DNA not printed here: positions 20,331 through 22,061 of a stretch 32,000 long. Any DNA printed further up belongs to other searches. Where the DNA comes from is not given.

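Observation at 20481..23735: Cytochrome c + Tat-FeS + NrfD membrane module with no catalytic subunit in a hyperthermophilic archaeon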

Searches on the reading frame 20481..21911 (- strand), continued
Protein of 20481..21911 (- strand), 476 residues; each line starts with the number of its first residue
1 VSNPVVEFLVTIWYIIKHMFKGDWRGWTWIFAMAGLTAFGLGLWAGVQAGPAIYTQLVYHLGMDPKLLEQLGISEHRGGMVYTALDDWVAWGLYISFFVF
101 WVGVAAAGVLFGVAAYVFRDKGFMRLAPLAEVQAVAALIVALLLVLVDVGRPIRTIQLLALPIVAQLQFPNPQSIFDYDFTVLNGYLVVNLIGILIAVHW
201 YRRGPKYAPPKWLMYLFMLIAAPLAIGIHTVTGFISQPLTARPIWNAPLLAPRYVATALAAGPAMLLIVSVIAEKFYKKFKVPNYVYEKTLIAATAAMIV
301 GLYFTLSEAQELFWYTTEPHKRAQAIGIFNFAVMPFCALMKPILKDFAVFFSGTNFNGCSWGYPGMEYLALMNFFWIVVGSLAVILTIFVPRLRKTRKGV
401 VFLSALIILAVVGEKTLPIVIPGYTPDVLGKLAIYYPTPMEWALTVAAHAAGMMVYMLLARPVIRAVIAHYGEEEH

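Call 37: find_encoding_contigs(protein=P0013, flank=10000, max_places=1)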
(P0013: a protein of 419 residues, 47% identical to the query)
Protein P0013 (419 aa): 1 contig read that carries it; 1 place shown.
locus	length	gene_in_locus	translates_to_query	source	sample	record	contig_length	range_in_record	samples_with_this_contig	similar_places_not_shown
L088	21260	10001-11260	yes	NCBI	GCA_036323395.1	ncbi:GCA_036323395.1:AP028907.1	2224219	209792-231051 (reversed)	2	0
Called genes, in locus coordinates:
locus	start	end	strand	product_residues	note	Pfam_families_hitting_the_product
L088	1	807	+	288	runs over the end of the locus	PF04967:HTH_10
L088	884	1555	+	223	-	PF01061:ABC2_membrane, PF03379:CcmB, PF12730:ABC2_membrane_4 (weak)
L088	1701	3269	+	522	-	PF00085:Thioredoxin, PF13098:Thioredoxin_2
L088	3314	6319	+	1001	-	PF01578:Cytochrom_C_asm, PF16327:CcmF_C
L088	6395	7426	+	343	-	PF01578:Cytochrom_C_asm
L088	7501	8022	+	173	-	-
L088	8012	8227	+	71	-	-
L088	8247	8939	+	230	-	PF14522:Cytochrome_C7 (faint)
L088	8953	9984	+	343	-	PF12838:Fer4_7, PF13187:Fer4_9 (weak), PF13247:Fer4_11, PF00037:Fer4, PF12797:Fer4_2 (weak), PF12837:Fer4_6, PF12838:Fer4_7 (weak), PF13187:Fer4_9 (weak), +5 more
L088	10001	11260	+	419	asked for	PF03916:NrfD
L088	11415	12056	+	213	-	-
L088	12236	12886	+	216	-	PF00005:ABC_tran, PF13191:AAA_16 (weak), PF13304:AAA_21 (faint)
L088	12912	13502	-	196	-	PF01558:POR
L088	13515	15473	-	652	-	PF01855:POR_N, PF02775:TPP_enzyme_C, PF12797:Fer4_2 (faint), PF12838:Fer4_7 (weak), PF13237:Fer4_10 (weak), PF14697:Fer4_21 (weak), PF00037:Fer4 (weak), PF12837:Fer4_6 (weak)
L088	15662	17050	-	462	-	PF00474:SSF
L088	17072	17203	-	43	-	-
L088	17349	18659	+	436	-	PF00501:AMP-binding, PF14535:AMP-binding_C_2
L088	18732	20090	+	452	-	PF00291:PALP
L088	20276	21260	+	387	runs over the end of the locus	PF17835:NOG1_N, PF01926:MMR_HSR1, PF02421:FeoB_N, PF00009:GTP_EFTU (weak), PF06858:NOG1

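Call 59: search_protein_families(library=ncbifam, proteins=[L084:4960-7290:+, L084:7294-7995:+, L007:321-2804:+, L087:6509-8026:+, L088:11415-12056:+, L039:2448-5441:+, L081:6821-8014:-, L064:10001-11065:+], max_evalue=0.00001)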
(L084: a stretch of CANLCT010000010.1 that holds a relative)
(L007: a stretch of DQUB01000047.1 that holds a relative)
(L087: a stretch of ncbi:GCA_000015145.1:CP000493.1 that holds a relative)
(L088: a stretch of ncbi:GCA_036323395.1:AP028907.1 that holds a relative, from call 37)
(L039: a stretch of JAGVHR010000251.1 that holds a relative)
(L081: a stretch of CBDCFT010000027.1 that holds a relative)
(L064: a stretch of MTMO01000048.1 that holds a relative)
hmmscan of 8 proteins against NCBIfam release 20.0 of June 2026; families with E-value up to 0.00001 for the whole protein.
L084:4960-7290:+ (776 aa): 24 families
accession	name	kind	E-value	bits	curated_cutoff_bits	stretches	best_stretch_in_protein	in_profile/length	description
NF010055.0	PRK13532.1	equivalog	1.4e-292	972.9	904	2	6-564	2-575/830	nitrate reductase catalytic subunit NapA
TIGR01706.1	NAPA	equivalog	7.7e-281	934.1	930.55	2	7-564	2-575/830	periplasmic nitrate reductase subunit alpha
TIGR01591.1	Fdh-alpha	equivalog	1.5e-142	476.1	666.25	1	55-773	3-672/672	formate dehydrogenase subunit alpha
NF047855.1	AssmNtatRedNasC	equivalog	1.2e-111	374.2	1100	1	52-774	22-707/708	assimilatory nitrate reductase catalytic subunit NasC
NF041323.1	Nitr_red_NasA_Halo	equivalog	1.8e-111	373.8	1000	2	330-773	248-672/673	assimilatory nitrate reductase NasA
NF041513.1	formate_DH_Act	exception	2.8e-57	194.3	1400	3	53-295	45-299/1067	formate dehydrogenase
TIGR01553.1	formate-DH-alph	equivalog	2e-56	191.4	814.2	4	6-306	1-318/1009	formate dehydrogenase-N subunit alpha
TIGR02166.1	dmsA_ynfE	subfamily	1.5e-49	168.8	777.7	2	7-594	1-589/794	DMSO/selenate family reductase complex A subunit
NF012032.0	PRK15488.1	equivalog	8e-46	156.4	694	2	6-292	2-282/759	thiosulfate reductase PhsA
TIGR02693.1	arsenite_ox_L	equivalog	1.4e-44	152.3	359.05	3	70-226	73-239/806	arsenate reductase (azurin) large subunit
TIGR01973.1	NuoG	equivalog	3.5e-33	115.3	470.05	1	51-553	215-602/606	NADH-quinone oxidoreductase subunit NuoG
TIGR01701.1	Fdhalpha-like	subfamily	3.2e-32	111.5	582.15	1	103-489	97-467/744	FdhF/YdeP family oxidoreductase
NF005895.0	PRK07860.1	equivalog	1.3e-31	109.4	802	2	53-254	239-436/811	NADH-quinone oxidoreductase subunit G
TIGR00509.1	bisC_fam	subfamily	1.7e-28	99.3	1017.55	1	235-730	202-695/772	molybdopterin guanine dinucleotide-containing S/N-oxide reductase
TIGR03479.1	DMSO_red_II_alp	subfamily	2.9e-25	88.5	984.75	2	319-668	388-749/913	molybdopterin-dependent oxidoreductase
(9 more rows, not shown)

L084:7294-7995:+ (233 aa): 0 families

L007:321-2804:+ (827 aa): 5 families
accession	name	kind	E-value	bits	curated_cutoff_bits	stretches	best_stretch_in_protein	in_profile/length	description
NF052343.1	hydrazine_HDH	equivalog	1.7e-21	76.2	900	1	329-406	223-301/564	hydrazine dehydrogenase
TIGR02168.1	SMC_prok_B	equivalog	4.7e-11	41.2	567.35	1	613-794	695-880/1181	chromosome segregation protein SMC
NF045487.1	ASRP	equivalog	2.4e-09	36.4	300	1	631-789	142-291/593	archaea-specific SMC-related protein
TIGR02169.1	SMC_prok_A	equivalog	6.3e-07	27.5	729.4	1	631-792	330-491/1165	chromosome segregation protein SMC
TIGR04211.1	SH3_and_anchor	equivalog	4.6e-06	26.4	65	0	684-814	56-183/198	TIGR04211 family SH3 domain-containing protein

L087:6509-8026:+ (505 aa): 0 families

L088:11415-12056:+ (213 aa): 0 families

L039:2448-5441:+ (997 aa): 16 families
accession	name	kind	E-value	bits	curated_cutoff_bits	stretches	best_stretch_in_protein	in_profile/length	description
NF011567.1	PRK14991.1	equivalog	3.3e-109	366.1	1750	2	77-740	73-751/1022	tetrathionate reductase subunit TtrA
NF012032.0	PRK15488.1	equivalog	1.1e-59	202.3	694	4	464-694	279-510/759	thiosulfate reductase PhsA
TIGR02166.1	dmsA_ynfE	subfamily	2.9e-40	138.1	777.7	2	27-184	1-133/794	DMSO/selenate family reductase complex A subunit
NF041783.2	mnquin_red_QrcB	equivalog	1e-27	96.7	440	1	597-722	391-503/695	menaquinone reductase molybdopterin-binding-like subunit QrcB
TIGR01553.1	formate-DH-alph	equivalog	9.9e-27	93.1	814.2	2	27-184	2-133/1009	formate dehydrogenase-N subunit alpha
TIGR03479.1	DMSO_red_II_alp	subfamily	4.3e-26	91.3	984.75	2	140-184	105-149/913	molybdopterin-dependent oxidoreductase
TIGR01591.1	Fdh-alpha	equivalog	1.2e-24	86.4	666.25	1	469-673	241-444/672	formate dehydrogenase subunit alpha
NF011566.1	PRK14990.1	exception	5.7e-24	84.1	1600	1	17-184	4-148/814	dimethylsulfoxide reductase subunit A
NF041885.1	selenate_YnfE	exception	1.3e-22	79.5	1675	1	139-186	92-139/805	selenate/tellurate reductase subunit YnfE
NF041714.1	arsenate_red_ArrA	equivalog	1.5e-21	76.3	1600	1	475-691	328-546/848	arsenate respiratory reductase molybdopterin-containing subunit ArrA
NF041884.1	selenate_YnfF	exception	3.7e-20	71.4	1650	1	133-185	83-135/798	selenate/tellurate reductase subunit YnfF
NF047855.1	AssmNtatRedNasC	equivalog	3.6e-16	58.6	1100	1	467-672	264-469/708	assimilatory nitrate reductase catalytic subunit NasC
NF041513.1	formate_DH_Act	exception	1.9e-13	49.2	1400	0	336-553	242-479/1067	formate dehydrogenase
NF042978.1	EthbenzDh_ebdA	equivalog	1.6e-11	42.7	2000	1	138-184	125-171/977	ethylbenzene dehydrogenase subunit alpha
NF010055.0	PRK13532.1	equivalog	3.2e-08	32.3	904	0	26-108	2-73/830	nitrate reductase catalytic subunit NapA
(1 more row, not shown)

L081:6821-8014:- (397 aa): 6 families
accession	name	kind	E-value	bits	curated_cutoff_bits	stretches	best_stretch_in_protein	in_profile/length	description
NF041028.1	decahem_GSU2203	exception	1.5e-15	57.3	325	1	154-207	67-114/317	GSU2203 family decaheme c-type cytochrome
TIGR03508.1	decahem_SO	subfamily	4.7e-15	55.8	192.2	1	250-363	77-177/258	DmsE family decaheme c-type cytochrome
NF041198.1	UshA_like_PCGU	equivalog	3.2e-10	39.2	275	1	132-206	442-513/519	UshA-like (seleno)protein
NF008339.0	PRK11125.1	equivalog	9.7e-09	34.4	595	0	188-303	207-329/487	ammonia-forming cytochrome c nitrite reductase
TIGR03152.1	cyto_c552_HCOOH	exception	8.6e-08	31.4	692.5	0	191-302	166-286/441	ammonia-forming nitrite reductase cytochrome c552 subunit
TIGR01905.1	paired_CXXCH_1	subfamily_domain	2.3e-07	30.6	25.2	0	268-303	8-40/41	doubled CXXCH domain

L064:10001-11065:+ (355 aa): 2 families
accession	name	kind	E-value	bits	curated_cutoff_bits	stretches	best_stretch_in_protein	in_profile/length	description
NF045798.1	DsrP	equivalog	8.5e-118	393.7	350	1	3-355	29-341/346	sulfate reduction electron transfer complex DsrMKJOP subunit DsrP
NF011568.0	PRK14992.1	equivalog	2.4e-06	27.2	314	1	17-229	13-220/341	tetrathionate reductase subunit TtrC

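Call 67: search_solved_structures(query=L007:321-2804:+, max_evalue=0.001)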
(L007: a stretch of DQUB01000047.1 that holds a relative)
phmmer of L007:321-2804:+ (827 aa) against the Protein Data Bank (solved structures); distinct sequences matched with E-value up to 0.001: 8.
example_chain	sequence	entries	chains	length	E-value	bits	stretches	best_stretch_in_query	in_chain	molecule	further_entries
4qo5_A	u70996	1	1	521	9.4e-75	255.5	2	290-588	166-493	Hypothetical multiheme protein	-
4fas_A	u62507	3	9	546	3e-19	71.9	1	329-407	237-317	Hydroxylamine oxidoreductase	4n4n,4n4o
1fgj_A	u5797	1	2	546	3.1e-19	71.8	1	329-407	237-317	HYDROXYLAMINE OXIDOREDUCTASE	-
6m0p_A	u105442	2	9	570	3.2e-19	71.8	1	329-407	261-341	Aerobic hydroxylamine oxidoreductase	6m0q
6h5l_A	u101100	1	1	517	7.9e-18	67.2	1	299-406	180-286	Similar to hydroxylamine oxidoreductase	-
4n4j_A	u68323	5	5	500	5e-13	51.3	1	330-406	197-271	hydroxylamine oxidoreductase | Similar to hydroxylamine oxidoreductase hao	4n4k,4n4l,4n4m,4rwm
6hif_G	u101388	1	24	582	6.4e-13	51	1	330-406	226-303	Hydrazine dehydrogenase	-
6t5e_A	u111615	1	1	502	6.3e-12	47.7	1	330-406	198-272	Hydroxylamine oxidoreductase-like protein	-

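Call 68: search_solved_structures(query=L054:11254-12702:+, max_evalue=0.001)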
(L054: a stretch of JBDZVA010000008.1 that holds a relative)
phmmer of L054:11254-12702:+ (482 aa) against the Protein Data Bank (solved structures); distinct sequences matched with E-value up to 0.001: 8.
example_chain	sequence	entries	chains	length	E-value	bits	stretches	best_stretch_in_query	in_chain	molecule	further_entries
4qo5_A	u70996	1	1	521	3.1e-50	174.7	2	63-269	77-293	Hypothetical multiheme protein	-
6h5l_A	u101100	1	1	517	1.1e-17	67.3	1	187-335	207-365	Similar to hydroxylamine oxidoreductase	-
4fas_A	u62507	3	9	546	8.2e-17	64.5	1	187-336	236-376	Hydroxylamine oxidoreductase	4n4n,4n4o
1fgj_A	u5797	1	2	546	9e-17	64.3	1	186-337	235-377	HYDROXYLAMINE OXIDOREDUCTASE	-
6m0p_A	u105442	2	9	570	9.4e-17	64.3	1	187-337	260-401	Aerobic hydroxylamine oxidoreductase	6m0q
4n4j_A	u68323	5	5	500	3.3e-12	49.3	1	187-266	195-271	hydroxylamine oxidoreductase | Similar to hydroxylamine oxidoreductase hao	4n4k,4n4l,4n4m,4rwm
6t5e_A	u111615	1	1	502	3.8e-11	45.8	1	187-266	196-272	Hydroxylamine oxidoreductase-like protein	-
6hif_G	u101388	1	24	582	5.6e-10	41.9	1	186-268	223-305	Hydrazine dehydrogenase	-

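Call 72: search_solved_structures(query=A1, max_evalue=0.001, show_alignments=2)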
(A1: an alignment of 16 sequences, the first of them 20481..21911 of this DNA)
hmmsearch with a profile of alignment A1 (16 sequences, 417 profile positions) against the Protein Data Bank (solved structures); distinct sequences matched with E-value up to 0.001: 4.
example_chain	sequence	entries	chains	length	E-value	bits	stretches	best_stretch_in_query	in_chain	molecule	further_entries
6f0k_C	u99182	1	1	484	2.8e-21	79.1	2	183-405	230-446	Polysulphide reductase NrfD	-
8k9e_C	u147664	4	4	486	3.2e-19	72.3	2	189-402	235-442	Polysulphide reductase NrfD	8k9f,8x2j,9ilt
6btm_C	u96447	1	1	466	5.4e-19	71.6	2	37-169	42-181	Alternative Complex III subunit C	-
6lod_C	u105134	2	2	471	1.9e-18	69.8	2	34-167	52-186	Polysulphide reductase NrfD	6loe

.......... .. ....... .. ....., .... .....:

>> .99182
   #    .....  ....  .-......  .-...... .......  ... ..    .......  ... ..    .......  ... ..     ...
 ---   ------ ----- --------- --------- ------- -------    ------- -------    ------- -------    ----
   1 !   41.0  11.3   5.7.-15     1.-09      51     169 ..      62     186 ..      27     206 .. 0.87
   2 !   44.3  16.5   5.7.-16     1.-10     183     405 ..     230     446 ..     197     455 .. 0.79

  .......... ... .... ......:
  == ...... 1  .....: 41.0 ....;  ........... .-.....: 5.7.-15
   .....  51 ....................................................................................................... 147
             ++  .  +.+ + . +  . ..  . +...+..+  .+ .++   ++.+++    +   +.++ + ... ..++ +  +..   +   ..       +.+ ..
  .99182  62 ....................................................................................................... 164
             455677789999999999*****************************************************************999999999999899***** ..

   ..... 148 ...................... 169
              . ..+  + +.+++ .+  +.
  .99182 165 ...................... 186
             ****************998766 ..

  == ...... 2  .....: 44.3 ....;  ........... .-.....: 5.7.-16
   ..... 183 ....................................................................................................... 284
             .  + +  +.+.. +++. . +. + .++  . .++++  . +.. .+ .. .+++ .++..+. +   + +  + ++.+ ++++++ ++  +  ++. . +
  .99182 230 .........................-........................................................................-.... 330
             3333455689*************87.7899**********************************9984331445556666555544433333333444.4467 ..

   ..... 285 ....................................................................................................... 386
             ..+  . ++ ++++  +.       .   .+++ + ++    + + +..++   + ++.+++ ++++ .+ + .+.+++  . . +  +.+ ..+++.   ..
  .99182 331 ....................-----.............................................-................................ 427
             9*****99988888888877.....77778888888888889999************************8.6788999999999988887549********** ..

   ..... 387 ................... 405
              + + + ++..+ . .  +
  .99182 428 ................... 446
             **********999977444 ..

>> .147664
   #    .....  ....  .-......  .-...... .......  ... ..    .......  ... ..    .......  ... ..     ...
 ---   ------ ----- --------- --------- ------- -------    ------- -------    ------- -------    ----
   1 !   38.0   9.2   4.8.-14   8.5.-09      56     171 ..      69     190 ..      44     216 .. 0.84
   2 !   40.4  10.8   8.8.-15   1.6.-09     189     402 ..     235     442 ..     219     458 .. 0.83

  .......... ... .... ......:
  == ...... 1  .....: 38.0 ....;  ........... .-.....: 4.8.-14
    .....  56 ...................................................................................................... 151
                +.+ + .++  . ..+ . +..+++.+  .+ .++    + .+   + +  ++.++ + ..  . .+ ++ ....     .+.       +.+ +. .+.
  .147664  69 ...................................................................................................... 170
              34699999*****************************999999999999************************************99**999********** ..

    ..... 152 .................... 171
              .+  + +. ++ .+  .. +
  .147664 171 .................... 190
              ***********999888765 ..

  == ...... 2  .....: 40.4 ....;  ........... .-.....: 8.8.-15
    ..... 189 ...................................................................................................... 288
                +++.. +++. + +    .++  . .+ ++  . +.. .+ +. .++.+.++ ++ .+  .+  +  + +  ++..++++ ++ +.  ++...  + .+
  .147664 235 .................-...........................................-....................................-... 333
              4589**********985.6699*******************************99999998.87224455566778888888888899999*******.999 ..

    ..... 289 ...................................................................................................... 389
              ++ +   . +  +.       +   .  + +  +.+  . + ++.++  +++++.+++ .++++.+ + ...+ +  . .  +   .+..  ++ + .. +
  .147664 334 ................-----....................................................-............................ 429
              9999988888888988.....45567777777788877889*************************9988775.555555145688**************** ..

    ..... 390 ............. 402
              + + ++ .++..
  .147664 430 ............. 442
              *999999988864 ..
